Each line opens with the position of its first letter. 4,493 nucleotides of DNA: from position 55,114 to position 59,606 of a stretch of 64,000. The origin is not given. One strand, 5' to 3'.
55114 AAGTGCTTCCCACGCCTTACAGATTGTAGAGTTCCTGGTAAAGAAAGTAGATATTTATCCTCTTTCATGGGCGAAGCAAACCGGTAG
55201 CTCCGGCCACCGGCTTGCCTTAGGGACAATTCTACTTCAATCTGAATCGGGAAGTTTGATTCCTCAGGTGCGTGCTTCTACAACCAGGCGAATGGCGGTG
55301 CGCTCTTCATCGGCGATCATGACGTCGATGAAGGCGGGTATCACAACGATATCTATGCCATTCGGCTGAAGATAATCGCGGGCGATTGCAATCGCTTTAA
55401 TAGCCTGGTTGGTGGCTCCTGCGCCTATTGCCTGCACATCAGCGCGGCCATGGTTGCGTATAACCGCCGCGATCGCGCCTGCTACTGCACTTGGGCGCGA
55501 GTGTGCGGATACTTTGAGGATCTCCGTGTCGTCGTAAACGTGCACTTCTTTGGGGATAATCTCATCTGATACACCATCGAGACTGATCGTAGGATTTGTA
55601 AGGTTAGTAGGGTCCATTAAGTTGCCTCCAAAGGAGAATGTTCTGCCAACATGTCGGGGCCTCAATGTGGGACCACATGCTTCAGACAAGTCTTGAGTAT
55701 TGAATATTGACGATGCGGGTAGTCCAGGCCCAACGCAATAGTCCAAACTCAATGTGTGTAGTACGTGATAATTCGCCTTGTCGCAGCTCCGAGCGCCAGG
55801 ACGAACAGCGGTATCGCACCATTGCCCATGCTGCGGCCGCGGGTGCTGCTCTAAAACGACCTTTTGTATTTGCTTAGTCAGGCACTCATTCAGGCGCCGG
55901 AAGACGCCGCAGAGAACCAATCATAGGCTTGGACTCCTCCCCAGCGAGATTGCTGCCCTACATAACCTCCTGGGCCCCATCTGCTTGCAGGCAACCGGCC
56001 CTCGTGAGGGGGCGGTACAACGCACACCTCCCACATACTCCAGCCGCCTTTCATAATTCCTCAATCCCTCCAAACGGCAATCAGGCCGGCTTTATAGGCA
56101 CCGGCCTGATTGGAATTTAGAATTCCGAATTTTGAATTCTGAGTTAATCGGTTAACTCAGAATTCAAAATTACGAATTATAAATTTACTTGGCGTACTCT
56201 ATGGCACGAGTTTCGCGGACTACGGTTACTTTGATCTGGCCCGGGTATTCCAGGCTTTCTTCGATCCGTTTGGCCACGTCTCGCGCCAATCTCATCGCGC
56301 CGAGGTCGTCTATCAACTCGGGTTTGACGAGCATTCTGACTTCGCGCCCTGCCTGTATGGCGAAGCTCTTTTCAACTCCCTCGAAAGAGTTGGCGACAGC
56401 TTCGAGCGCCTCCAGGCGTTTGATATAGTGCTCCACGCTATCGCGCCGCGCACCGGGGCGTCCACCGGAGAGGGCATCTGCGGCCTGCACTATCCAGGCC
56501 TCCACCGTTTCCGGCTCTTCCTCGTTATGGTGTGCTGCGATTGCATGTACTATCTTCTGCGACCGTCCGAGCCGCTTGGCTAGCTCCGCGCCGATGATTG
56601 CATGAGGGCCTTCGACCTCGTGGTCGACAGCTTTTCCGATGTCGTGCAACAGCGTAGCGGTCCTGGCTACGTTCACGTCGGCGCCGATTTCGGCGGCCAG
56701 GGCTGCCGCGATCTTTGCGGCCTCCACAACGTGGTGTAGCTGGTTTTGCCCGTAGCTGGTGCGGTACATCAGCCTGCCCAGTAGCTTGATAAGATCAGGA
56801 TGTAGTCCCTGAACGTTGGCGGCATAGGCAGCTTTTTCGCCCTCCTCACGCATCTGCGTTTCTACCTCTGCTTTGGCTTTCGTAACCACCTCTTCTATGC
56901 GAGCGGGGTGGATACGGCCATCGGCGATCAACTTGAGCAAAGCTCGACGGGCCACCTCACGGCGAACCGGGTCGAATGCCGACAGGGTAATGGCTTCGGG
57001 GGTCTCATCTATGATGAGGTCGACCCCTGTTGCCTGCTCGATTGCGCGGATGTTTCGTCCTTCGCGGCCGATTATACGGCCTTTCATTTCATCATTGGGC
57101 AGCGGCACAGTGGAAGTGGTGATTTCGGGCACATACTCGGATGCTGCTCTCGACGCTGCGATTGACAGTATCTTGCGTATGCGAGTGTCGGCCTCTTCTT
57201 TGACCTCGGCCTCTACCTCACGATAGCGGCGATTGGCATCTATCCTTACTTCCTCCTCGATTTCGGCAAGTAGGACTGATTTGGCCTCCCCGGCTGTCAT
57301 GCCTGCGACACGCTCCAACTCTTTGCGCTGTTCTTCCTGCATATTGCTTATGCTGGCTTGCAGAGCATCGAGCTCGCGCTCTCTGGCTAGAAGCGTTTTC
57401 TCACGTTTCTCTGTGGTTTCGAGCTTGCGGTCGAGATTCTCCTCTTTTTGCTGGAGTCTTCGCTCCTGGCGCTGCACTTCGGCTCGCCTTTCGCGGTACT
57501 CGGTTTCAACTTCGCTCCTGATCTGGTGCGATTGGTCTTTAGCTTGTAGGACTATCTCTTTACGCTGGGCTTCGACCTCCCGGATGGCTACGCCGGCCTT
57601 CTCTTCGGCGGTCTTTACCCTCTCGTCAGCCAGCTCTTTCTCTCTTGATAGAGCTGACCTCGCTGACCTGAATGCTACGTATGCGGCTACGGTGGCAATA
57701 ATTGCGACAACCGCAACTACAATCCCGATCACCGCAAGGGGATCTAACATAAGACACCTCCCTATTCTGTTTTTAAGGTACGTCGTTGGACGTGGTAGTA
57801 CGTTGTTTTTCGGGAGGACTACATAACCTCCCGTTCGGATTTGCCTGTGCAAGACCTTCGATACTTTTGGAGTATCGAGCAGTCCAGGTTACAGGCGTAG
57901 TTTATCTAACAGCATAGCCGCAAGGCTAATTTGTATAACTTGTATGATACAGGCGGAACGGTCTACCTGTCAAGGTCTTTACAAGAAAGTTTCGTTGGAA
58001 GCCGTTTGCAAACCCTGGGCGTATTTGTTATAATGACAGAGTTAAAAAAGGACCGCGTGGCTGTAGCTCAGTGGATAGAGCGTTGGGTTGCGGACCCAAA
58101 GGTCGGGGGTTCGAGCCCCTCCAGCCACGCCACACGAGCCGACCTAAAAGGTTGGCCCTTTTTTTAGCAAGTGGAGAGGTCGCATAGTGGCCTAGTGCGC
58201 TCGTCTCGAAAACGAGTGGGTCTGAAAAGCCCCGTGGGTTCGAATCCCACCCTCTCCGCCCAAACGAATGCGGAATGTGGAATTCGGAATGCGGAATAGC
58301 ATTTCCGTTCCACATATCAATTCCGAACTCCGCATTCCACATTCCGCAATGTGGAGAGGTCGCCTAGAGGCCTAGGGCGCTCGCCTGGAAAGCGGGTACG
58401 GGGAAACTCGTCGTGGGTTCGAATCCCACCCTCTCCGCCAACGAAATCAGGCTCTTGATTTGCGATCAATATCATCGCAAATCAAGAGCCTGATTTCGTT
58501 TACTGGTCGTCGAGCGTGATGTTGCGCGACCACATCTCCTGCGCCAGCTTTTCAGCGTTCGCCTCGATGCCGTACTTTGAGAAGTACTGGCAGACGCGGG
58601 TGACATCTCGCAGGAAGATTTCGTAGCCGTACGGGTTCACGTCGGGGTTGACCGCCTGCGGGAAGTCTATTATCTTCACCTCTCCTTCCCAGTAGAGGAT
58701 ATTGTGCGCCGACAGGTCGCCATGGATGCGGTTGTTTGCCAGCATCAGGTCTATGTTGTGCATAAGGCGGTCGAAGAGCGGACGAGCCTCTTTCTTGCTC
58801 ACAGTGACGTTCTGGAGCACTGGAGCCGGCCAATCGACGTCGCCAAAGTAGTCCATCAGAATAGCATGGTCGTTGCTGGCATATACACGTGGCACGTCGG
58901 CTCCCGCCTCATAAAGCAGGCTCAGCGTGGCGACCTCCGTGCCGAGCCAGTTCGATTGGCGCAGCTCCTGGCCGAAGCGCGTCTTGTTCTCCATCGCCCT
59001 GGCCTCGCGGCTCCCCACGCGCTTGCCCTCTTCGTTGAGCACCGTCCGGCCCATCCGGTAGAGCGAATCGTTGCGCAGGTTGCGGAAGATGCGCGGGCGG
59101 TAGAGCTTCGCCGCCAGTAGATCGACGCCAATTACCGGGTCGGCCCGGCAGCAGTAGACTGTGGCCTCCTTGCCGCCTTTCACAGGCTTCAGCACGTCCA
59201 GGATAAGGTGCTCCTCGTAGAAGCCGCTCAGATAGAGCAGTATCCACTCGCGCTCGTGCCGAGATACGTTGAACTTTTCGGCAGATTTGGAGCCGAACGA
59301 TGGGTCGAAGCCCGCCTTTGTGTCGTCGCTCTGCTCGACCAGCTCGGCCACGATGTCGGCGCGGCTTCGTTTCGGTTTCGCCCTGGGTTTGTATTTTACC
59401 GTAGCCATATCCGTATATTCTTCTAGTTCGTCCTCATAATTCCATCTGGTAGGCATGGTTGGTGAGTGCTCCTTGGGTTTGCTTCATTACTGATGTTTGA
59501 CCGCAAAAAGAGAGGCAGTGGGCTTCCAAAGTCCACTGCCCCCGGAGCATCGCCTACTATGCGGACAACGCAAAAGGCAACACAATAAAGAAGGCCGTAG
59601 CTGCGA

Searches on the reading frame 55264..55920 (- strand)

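Call 61: search_protein_families(library=pfam, proteins=[window:55264-55920:-], max_evalue=0.00001)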
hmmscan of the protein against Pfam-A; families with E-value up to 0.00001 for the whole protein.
window:55264-55920:- (218 aa): 1 family
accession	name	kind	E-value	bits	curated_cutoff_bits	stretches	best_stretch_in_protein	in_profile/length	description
PF04232.17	SpoVS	-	2.3e-36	123.8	24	1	133-214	1-82/83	Stage V sporulation protein S (SpoVS)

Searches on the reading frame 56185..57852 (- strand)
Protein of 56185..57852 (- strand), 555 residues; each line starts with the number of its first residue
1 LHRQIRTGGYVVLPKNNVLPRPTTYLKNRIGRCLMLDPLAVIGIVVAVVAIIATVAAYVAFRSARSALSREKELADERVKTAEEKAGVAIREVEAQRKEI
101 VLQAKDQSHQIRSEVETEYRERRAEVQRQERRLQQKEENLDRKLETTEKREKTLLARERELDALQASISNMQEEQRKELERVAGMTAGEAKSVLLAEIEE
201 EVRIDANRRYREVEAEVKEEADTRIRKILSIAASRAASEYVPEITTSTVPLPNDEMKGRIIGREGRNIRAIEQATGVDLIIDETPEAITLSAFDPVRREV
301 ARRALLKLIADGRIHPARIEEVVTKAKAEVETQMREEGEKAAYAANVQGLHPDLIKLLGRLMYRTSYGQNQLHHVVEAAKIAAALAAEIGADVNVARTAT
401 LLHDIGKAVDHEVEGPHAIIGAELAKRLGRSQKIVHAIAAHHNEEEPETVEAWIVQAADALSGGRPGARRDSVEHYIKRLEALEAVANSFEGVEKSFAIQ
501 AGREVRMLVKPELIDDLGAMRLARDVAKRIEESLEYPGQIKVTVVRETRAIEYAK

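Call 10: search_protein_families(library=pfam, proteins=[window:56185-57852:-])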
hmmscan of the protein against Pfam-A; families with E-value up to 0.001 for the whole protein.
window:56185-57852:- (555 aa): 3 families
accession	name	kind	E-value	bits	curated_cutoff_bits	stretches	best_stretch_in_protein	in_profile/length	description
PF12072.13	RNase_Y_N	-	1.8e-41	142.2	32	1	46-240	7-201/201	RNase Y N-terminal region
PF01966.28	HD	-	1.4e-18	67.7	22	1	373-462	3-114/116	HD domain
PF00013.35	KH_1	-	1.3e-08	34.9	21.5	1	248-305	3-64/66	KH domain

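Call 12: find_related_loci(query=window:56185-57852:-, collection=genome_contigs, flank=10000)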
Query window:56185-57852:- (555 aa) in genome_contigs; peptide patterns used: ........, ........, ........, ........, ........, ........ (x = any residue, [..] = any of these).
600 stretches matched a pattern (row limit reached: there are more); 595 encode a relative of the query (tblastn E <= 1e-3); the best 80 are kept; 80 distinct loci.
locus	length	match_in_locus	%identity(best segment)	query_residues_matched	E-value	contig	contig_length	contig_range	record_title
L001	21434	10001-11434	65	79-555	0e+0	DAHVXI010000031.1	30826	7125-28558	MAG TPA_asm: Chloroflexi bacterium isolate clean759 k141_1056689, whole genome shotgun sequence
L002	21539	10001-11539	57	32-555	0e+0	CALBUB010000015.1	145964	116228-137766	MAG TPA_asm: uncultured Firmicutes bacterium isolate SRR6713629_bin.84_CONCOCT_v1.1_MAG genome assembly, contig: ERZ7949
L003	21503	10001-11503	57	56-555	0e+0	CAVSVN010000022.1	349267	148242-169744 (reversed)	MAG: uncultured Chloroflexia bacterium isolate MFD09603.bin.2.104 genome assembly, contig: contig_68156, whole genome sh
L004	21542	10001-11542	55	32-555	0e+0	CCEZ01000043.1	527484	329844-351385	Anaerosalibacter sp. ND1 genome assembly Anaerosalibacter massiliensis ND1, contig G347_S1_L001_R1_001_contig_43, whole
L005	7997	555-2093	54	39-555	0e+0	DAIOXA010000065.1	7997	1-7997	MAG TPA_asm: Bacillota bacterium isolate CTOTU40444 NODE_5810_length_7997_cov_2.307101, whole genome shotgun sequence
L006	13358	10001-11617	52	9-555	1e-180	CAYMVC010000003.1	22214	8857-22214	MAG TPA_asm: uncultured Eubacteriaceae bacterium isolate binchicken_co157_468 genome assembly, contig: NODE_5214_length_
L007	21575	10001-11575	56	38-555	1e-180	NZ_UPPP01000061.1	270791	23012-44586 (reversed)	Lucifera butyrica isolate LUCI, whole genome shotgun sequence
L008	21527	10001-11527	56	44-555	2e-180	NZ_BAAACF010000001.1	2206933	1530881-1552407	Clostridium malenominatum strain JCM 1405 sequence01, whole genome shotgun sequence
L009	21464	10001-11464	57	72-555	5e-180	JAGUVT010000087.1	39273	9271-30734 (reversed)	MAG: Deltaproteobacteria bacterium isolate DeMMO5_3 c_000000006109, whole genome shotgun sequence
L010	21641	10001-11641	52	4-555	2e-179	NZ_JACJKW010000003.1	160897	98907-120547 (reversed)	Intestinimonas butyriciproducens strain An565 An565_contig-110_2, whole genome shotgun sequence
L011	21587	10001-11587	54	25-555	2e-179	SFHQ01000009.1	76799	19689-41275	MAG: Clostridiales bacterium isolate W1P12.009 Contig82, whole genome shotgun sequence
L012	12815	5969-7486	54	44-555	3e-179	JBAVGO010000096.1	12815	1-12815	MAG: Lutisporaceae bacterium isolate MFD06945_ilm_asm_bin8 k127_44310, whole genome shotgun sequence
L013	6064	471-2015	55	34-555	0e+0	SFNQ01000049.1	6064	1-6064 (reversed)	MAG: Clostridiales bacterium isolate W2P7.006 Contig4570, whole genome shotgun sequence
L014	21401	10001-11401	60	89-555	1e-178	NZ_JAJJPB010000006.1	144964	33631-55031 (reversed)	Clostridium aromativorans strain WLY-B-L2 Scaffolds_6_144964, whole genome shotgun sequence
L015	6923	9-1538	55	41-555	9e-179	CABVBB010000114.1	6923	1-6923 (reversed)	MAG TPA_asm: uncultured Peptococcaceae bacterium isolate MGYG-HGUT-04556 genome assembly, contig: GUT_GENOME282991_114,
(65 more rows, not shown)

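Call 14: find_encoding_contigs(protein=window:56185-57852:-, flank=10000, max_places=10)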
Protein window:56185-57852:- (555 aa): no gene with exactly this product is on record in the collection.

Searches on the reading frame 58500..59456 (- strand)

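Call 61: search_protein_families(library=pfam, proteins=[window:58500-59456:-], max_evalue=0.00001)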
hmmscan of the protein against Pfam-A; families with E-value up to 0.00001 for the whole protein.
window:58500-59456:- (318 aa): 1 family
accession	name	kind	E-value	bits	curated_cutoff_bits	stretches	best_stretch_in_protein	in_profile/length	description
PF01163.29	RIO1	-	1.5e-32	113.2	22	1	132-299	17-181/187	RIO domain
